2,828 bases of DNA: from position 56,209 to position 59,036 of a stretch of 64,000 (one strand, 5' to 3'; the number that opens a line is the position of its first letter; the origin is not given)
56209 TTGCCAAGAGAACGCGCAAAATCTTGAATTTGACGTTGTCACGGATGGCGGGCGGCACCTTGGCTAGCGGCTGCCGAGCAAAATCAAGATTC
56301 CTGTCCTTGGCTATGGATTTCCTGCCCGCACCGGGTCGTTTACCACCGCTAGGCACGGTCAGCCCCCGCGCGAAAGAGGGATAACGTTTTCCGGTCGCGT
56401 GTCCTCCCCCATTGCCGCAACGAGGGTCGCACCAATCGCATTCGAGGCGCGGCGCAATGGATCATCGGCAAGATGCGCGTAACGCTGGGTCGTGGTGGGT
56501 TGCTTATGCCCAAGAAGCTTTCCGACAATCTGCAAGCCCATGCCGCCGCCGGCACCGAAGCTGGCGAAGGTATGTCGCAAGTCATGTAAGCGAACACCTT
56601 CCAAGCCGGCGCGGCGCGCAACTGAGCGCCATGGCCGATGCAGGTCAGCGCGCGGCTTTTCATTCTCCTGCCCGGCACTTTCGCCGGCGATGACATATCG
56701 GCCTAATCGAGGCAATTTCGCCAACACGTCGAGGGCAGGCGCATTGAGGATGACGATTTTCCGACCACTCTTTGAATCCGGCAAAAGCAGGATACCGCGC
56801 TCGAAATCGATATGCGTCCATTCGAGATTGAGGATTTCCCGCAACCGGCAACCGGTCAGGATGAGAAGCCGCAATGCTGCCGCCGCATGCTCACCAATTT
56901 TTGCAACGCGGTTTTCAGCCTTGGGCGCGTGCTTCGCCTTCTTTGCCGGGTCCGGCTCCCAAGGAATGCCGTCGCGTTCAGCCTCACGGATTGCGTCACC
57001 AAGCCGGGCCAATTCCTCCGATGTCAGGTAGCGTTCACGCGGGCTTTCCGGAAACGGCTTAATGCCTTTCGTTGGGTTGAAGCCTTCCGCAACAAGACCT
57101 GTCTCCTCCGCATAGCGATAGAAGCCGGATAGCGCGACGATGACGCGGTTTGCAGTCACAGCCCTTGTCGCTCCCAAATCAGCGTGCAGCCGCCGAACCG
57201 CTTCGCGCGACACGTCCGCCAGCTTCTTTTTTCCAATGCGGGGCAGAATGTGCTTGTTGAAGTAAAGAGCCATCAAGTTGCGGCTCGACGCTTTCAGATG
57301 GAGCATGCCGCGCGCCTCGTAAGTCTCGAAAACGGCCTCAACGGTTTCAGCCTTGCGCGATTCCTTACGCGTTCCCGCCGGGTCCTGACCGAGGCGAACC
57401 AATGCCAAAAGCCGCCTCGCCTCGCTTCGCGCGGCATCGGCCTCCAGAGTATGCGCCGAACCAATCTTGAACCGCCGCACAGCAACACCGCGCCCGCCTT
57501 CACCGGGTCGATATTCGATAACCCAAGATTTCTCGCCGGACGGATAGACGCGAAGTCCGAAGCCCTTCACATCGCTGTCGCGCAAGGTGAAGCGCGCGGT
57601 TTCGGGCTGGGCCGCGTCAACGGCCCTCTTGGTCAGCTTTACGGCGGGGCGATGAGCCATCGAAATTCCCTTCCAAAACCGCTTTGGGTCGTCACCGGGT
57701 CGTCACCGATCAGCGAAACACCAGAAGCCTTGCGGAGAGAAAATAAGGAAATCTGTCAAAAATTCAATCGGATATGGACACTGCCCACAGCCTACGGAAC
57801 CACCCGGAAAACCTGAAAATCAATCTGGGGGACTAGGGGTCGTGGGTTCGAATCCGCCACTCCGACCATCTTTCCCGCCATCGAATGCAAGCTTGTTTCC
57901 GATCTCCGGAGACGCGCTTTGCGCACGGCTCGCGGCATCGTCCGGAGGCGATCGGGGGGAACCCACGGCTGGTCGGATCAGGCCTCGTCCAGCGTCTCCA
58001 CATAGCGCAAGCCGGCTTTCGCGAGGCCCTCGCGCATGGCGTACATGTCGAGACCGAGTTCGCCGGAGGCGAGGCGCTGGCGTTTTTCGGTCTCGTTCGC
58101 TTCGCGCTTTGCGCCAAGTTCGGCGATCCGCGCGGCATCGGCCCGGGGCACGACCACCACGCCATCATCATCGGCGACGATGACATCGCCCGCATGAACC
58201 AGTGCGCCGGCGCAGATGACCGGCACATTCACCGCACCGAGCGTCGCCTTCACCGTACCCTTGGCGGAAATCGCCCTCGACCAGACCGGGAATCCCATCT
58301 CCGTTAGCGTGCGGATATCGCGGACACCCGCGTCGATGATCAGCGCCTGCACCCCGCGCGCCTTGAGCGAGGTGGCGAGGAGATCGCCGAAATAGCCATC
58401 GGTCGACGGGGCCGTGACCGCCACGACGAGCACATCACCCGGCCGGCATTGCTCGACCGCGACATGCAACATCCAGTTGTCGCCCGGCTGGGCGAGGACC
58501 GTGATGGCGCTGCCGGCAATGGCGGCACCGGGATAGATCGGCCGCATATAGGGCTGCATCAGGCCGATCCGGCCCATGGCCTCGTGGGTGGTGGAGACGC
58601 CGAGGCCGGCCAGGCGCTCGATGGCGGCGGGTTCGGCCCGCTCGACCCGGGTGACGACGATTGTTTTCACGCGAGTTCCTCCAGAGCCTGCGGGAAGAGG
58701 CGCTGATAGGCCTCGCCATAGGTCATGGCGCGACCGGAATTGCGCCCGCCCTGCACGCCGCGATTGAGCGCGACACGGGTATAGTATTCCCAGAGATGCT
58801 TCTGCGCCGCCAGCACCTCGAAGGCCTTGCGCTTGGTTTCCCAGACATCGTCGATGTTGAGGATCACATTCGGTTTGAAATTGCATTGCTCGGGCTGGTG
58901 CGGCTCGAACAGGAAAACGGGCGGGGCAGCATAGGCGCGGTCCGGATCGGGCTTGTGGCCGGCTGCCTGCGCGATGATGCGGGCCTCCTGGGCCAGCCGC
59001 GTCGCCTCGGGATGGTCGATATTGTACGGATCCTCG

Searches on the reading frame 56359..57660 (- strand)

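Call 80: search_protein_families(library=pfam, proteins=[window:56359-57660:-], max_evalue=1)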
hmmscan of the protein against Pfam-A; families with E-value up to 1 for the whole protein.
window:56359-57660:- (433 aa): 5 families
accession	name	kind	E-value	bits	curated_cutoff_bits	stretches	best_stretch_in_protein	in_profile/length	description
PF00589.27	Phage_integrase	-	2.8e-21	76.5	27.1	1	253-399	18-170/172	Phage integrase family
PF13356.12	Arm-DNA-bind_3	-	4.3e-17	62.5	27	1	9-100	1-82/83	Arm DNA-binding domain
PF14659.12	Phage_int_SAM_3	-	2.4e-05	24.9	22.6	1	106-161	1-56/58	Phage integrase, N-terminal SAM-like domain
PF22022.2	Phage_int_M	-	0.0043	17.7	27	1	122-191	16-86/96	Phage integrase central domain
PF02899.23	Phage_int_SAM_1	-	0.0051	17.5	22.3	1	138-186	32-81/83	Phage integrase, N-terminal SAM-like domain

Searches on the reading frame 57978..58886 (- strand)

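Call 80: search_protein_families(library=pfam, proteins=[window:57978-58886:-], max_evalue=1)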
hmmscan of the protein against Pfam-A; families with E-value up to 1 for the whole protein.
window:57978-58886:- (302 aa): 1 family
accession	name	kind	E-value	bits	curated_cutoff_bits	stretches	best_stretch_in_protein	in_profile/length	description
PF03737.21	RraA-like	-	2.9e-43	148.1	24.5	1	101-245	5-152/152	Aldolase/RraA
